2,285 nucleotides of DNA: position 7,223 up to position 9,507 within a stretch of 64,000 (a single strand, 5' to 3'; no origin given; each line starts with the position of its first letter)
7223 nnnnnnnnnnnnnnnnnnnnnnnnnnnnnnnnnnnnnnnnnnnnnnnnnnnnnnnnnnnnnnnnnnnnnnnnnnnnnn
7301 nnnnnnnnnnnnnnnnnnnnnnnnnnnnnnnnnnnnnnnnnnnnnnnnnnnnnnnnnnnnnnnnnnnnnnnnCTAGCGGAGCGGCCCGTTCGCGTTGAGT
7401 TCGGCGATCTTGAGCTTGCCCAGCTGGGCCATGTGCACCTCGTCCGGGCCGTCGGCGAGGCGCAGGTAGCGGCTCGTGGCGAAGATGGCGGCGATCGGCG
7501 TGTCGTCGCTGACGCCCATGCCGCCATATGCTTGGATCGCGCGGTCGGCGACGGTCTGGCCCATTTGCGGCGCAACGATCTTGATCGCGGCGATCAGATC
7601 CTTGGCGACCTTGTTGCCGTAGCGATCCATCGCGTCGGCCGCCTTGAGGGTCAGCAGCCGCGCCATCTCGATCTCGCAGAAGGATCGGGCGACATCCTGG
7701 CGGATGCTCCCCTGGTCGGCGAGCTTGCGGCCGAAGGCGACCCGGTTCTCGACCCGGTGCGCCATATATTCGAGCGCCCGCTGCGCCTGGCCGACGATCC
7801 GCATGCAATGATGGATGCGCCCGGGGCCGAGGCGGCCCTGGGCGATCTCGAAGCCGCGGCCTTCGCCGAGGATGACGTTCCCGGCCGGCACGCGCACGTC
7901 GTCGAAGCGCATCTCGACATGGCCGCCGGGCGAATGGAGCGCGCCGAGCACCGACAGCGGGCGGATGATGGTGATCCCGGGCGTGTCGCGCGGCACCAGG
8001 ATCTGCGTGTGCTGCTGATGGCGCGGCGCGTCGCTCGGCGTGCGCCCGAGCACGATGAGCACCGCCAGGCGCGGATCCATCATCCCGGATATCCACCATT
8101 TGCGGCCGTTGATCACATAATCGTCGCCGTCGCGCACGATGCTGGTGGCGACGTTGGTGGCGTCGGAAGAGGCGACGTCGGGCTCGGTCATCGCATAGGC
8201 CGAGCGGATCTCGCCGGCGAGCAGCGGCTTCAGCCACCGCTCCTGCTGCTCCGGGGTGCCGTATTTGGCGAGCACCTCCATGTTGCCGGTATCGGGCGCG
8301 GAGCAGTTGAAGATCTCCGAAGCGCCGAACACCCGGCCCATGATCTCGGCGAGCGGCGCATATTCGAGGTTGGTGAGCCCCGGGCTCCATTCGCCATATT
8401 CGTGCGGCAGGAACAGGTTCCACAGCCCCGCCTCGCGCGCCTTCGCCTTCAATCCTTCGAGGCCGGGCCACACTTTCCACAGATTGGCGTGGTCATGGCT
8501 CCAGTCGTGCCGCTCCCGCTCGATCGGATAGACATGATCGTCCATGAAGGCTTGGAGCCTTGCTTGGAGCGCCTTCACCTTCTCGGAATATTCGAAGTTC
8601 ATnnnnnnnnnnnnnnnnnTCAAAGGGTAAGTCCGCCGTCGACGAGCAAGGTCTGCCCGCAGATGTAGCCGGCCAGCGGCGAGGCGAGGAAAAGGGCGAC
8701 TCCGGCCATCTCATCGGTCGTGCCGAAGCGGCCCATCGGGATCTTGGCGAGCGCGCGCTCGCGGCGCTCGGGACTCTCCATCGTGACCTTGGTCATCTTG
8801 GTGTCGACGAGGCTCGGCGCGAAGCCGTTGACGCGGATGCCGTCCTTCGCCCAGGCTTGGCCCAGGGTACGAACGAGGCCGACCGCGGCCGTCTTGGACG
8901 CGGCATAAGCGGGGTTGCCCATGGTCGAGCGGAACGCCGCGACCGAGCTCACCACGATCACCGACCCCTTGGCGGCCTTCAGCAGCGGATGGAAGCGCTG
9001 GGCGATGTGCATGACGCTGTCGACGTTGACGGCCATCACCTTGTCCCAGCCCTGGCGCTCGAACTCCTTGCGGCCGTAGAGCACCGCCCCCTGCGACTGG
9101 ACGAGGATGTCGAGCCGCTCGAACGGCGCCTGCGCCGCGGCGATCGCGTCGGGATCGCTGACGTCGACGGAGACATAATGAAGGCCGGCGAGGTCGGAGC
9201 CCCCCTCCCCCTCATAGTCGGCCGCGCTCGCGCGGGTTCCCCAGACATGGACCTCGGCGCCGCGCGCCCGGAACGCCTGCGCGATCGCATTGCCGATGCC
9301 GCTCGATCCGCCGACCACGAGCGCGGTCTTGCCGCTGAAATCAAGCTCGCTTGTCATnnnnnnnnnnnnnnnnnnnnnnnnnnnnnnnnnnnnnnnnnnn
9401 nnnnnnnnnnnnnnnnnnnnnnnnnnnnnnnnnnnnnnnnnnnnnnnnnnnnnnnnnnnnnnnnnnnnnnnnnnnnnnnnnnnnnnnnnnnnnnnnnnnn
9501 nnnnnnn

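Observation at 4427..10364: Split bacterial counterpart of the ACAD10/ACAD11 - LvaACDE 4-hydroxyacyl-CoA pathway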

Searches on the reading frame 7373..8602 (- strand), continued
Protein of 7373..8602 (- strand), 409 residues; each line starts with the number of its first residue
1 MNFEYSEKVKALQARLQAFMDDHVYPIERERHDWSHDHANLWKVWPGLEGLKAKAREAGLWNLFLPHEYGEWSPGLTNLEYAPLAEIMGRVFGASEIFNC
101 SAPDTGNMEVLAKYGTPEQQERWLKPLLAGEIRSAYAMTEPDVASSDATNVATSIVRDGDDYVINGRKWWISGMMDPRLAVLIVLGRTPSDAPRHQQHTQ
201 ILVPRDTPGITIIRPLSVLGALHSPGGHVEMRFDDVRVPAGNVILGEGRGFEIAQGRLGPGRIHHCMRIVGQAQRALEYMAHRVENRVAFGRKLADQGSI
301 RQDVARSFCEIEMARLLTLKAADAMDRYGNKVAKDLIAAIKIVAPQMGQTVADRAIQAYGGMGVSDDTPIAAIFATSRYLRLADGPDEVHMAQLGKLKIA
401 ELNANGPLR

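Call 34: find_encoding_contigs(protein=window:7373-8602:-, flank=10000, max_places=6)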
Protein window:7373-8602:- (409 aa): 2 contigs read that carry it; 2 places shown.
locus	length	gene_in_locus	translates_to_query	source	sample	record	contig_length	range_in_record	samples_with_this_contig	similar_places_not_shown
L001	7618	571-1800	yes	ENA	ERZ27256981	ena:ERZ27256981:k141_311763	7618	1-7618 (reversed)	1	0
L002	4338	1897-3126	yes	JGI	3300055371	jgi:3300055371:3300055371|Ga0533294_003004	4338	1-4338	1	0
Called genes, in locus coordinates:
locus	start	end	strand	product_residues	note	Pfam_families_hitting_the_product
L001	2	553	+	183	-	?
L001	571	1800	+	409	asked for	PF02771:Acyl-CoA_dh_N, PF02770:Acyl-CoA_dh_M, PF00441:Acyl-CoA_dh_1, PF08028:Acyl-CoA_dh_2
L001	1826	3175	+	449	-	PF07690:MFS_1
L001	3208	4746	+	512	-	PF00501:AMP-binding, PF13193:AMP-binding_C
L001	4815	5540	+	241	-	PF00440:TetR_N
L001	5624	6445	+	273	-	PF00378:ECH_1, PF16113:ECH_2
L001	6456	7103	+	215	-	PF01613:Flavin_Reduct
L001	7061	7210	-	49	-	-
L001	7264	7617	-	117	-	?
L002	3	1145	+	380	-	?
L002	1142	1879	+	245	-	PF00106:adh_short, PF01370:Epimerase (weak), PF08659:KR, PF13561:adh_short_C2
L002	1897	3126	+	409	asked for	PF02771:Acyl-CoA_dh_N, PF02770:Acyl-CoA_dh_M, PF00441:Acyl-CoA_dh_1, PF08028:Acyl-CoA_dh_2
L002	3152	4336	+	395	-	?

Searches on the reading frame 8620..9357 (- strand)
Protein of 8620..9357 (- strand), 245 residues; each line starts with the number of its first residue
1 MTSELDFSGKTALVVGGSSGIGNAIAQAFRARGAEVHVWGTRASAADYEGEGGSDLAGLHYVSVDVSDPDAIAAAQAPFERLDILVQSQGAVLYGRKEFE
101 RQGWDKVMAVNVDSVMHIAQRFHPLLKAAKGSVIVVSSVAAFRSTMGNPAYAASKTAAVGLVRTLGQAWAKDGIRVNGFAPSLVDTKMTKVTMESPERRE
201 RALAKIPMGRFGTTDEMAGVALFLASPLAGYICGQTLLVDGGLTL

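Call 5: search_protein_families(library=pfam, proteins=[window:8620-9357:-])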
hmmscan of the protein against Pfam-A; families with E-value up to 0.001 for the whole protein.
window:8620-9357:- (245 aa): 5 families
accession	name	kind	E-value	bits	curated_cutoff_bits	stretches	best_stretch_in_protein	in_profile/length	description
PF13561.12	adh_short_C2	-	2.8e-53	181.3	27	1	18-244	5-236/236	Enoyl-(Acyl carrier protein) reductase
PF00106.31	adh_short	-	2.3e-39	135.3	26.6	1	10-192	1-190/195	short chain dehydrogenase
PF08659.16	KR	-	2.5e-08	34.5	22.6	1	11-164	2-162/180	KR domain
PF01370.27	Epimerase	-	1.3e-06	28.5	20.9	1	12-168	1-159/240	NAD dependent epimerase/dehydratase family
PF23441.1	SDR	-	0.00083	19.3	27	0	115-242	126-254/258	SDR-like rossmann domain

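Call 8: search_protein_families(library=ncbifam, proteins=[window:8620-9357:-])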
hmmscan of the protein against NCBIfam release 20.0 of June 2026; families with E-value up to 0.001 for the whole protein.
window:8620-9357:- (245 aa): 229 families (the best 25 are shown)
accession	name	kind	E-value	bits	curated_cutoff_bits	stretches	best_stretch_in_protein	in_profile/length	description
NF005559.1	PRK07231.1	subfamily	2.7e-55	187.6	215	1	7-244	2-248/249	glucose 1-dehydrogenase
NF052558.1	MBtsdlDhBudC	equivalog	1.7e-53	181.8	270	1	7-244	1-242/250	meso-2,3-butanediol dehydrogenase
NF009466.0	PRK12826.1-2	subfamily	3.2e-51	174.2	222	1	10-243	4-244/248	3-oxoacyl-ACP reductase FabG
NF005309.0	PRK06841.1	subfamily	3.1e-48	164.5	286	1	3-244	9-253/255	GolD/DthD family dehydrogenase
NF006070.0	PRK08213.1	subfamily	1e-46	159.6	279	1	4-244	7-257/259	gluconate 5-dehydrogenase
NF004197.0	PRK05653.1-1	equivalog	2.1e-46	158.6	332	1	7-244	5-247/249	3-oxoacyl-ACP reductase FabG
NF009468.0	PRK12826.1-4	equivalog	3.2e-46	158.1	318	1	6-245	4-249/256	SDR family oxidoreductase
NF006693.0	PRK09242.1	equivalog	9.8e-46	156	328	1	6-244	7-254/258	SDR family oxidoreductase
NF004791.0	PRK06138.1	equivalog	1.4e-45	155.6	312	1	7-244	3-250/252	SDR family oxidoreductase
TIGR01830.1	3oxo_ACP_reduc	equivalog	3.9e-45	154.4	297.75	1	12-243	1-238/239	3-oxoacyl-[acyl-carrier-protein] reductase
NF004198.0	PRK05653.1-3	equivalog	3e-44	151.3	296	1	8-244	6-247/248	3-oxoacyl-ACP reductase FabG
TIGR01832.1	kduD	equivalog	8.5e-44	149.9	338.85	1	6-242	2-244/248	2-dehydro-3-deoxy-D-gluconate 5-dehydrogenase KduD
NF005893.0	PRK07856.1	equivalog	8.7e-44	149.7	255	1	3-242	3-240/255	SDR family oxidoreductase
NF004818.0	PRK06172.1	equivalog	4.5e-42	144.1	336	1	6-244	4-251/253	SDR family oxidoreductase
NF005075.0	PRK06500.1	equivalog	5.4e-42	143.9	336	1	7-244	4-247/249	SDR family oxidoreductase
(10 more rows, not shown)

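Call 46: search_solved_structures(query=window:8620-9357:-, max_evalue=1e-30)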
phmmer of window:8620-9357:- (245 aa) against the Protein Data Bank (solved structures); distinct sequences matched with E-value up to 1e-30: 43.
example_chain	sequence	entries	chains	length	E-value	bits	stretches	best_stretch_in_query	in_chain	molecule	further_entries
3uf0_A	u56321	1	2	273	7.7e-37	130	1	1-242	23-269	Short-chain dehydrogenase/reductase SDR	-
4hp8_A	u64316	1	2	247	1e-34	123.1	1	5-242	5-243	2-deoxy-D-gluconate 3-dehydrogenase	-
1xq1_A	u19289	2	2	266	1.1e-34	122.9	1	7-245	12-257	PUTATIVE TROPINONE REDUCATSE | Putative tropinone reductase homolog At1g07440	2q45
4wjz_A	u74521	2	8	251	2.5e-34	121.9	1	4-243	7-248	3-oxoacyl-[acyl-carrier-protein] reductase FabG | 3-oxoacyl-[acyl-carrier protein] reductase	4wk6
1ae1_A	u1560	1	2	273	3e-34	121.6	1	7-244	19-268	TROPINONE REDUCTASE-I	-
3op4_A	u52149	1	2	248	3.5e-34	121.4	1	4-243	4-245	3-oxoacyl-[acyl-carrier protein] reductase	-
3rro_A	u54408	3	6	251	3.5e-34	121.3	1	4-243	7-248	3-ketoacyl-(acyl-carrier-protein) reductase | 3-oxoacyl-[acyl-carrier protein] reductase | 3-oxoacyl-[acyl-carrier-protein] reductase FabG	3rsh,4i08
6t77_A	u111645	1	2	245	5.2e-34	120.8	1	5-243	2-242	3-oxoacyl-ACP reductase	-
5ojg_A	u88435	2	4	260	6.3e-34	120.5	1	7-243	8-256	Dehydrogenase/reductase SDR family member 4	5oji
3tzh_A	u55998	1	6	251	6.6e-34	120.4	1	4-243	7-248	3-oxoacyl-[acyl-carrier protein] reductase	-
5end_A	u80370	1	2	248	8.1e-34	120.2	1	4-243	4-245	3-oxoacyl-[acyl-carrier-protein] reductase FabG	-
2wdz_A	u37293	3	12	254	1.3e-33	119.5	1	8-244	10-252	SHORT-CHAIN DEHYDROGENASE/REDUCTASE | GALACTITOL DEHYDROGENASE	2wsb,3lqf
3tzk_A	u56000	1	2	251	1.3e-33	119.5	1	4-243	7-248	3-oxoacyl-[acyl-carrier protein] reductase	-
3tzc_A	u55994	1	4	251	1.3e-33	119.5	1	4-243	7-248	3-oxoacyl-[acyl-carrier protein] reductase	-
6y4d_A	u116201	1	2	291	1.6e-33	119.2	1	7-245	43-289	short-chain dehydrogenase/reductase (SDR)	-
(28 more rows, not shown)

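Call 63: find_related_loci(query=window:8620-9357:-, collection=genome_contigs, flank=5000)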
Query window:8620-9357:- (245 aa) in genome_contigs; peptide patterns used: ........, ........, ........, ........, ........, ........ (x = any residue, [..] = any of these).
341 stretches matched a pattern; 246 encode a relative of the query (tblastn E <= 1e-3); the best 80 are kept; 80 distinct loci.
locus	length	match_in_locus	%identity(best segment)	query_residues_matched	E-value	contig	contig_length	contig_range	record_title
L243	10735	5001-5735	75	1-245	1e-119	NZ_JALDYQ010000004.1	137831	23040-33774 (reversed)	MAG: Sphingobium sp. isolate MCT-ROC-40 NODE_37_length_137831_cov_7.148843, whole genome shotgun sequence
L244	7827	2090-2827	75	1-245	2e-113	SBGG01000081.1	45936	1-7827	MAG: Sphingomonadales bacterium isolate M0605 scaffold_84_1, whole genome shotgun sequence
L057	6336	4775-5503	77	3-245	2e-113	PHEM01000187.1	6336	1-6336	MAG: Alphaproteobacteria bacterium HGW-Alphaproteobacteria-13 bjp_ig2158_scaffold_4921, whole genome shotgun sequence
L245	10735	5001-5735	74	1-245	2e-110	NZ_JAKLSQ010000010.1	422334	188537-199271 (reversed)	Sandaracinobacteroides sayramensis strain RS1-74 soapdenovo_K_61_10, whole genome shotgun sequence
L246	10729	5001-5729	77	3-245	2e-110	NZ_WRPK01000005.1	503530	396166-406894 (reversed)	Sphingomonas formosensis strain CC-Nfb-2 NODE_5_length_503530_cov_33.368984_cov_33.368984, whole genome shotgun sequence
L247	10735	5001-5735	77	1-245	6e-110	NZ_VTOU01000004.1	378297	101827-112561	Sphingomonas montanisoli strain ZX XEX_4, whole genome shotgun sequence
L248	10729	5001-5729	77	3-245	4e-109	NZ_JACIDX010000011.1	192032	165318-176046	Novosphingobium sediminicola strain DSM 27057 Ga0373243_11, whole genome shotgun sequence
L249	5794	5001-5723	78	5-245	1e-108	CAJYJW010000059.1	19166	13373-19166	MAG: uncultured Sphingomonas sp. isolate SP168_3_metabat2_genome_mining.15 genome assembly, contig: k127_141442, whole g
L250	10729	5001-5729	77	3-245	7e-108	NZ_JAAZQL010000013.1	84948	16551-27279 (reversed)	Novosphingobium sp. SG707 Ga0365350_13, whole genome shotgun sequence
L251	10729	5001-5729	71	3-245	5e-108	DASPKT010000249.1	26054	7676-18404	MAG TPA_asm: Azospirillaceae bacterium isolate SMAG_U12043 k141_454790, whole genome shotgun sequence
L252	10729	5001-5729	77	3-245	1e-107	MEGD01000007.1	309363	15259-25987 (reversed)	MAG: Novosphingobium sp. SCN 66-18 ABT11_C0007, whole genome shotgun sequence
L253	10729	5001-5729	67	3-245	2e-107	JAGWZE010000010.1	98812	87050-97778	MAG: Alphaproteobacteria bacterium isolate REEB506 contig-150_252, whole genome shotgun sequence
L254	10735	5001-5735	78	1-245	1e-106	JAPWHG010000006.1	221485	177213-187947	Sphingomonadaceae bacterium G21617-S1 NODE_6_length_221485_cov_97.4132, whole genome shotgun sequence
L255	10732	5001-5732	68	1-245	2e-105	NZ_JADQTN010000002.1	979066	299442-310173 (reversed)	Pontixanthobacter sp. CEM42 contig2, whole genome shotgun sequence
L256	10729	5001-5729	76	3-245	2e-105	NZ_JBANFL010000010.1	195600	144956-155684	Sphingobium aquiterrae strain DSM 106441 NODE_10_length_195600_cov_153.187824, whole genome shotgun sequence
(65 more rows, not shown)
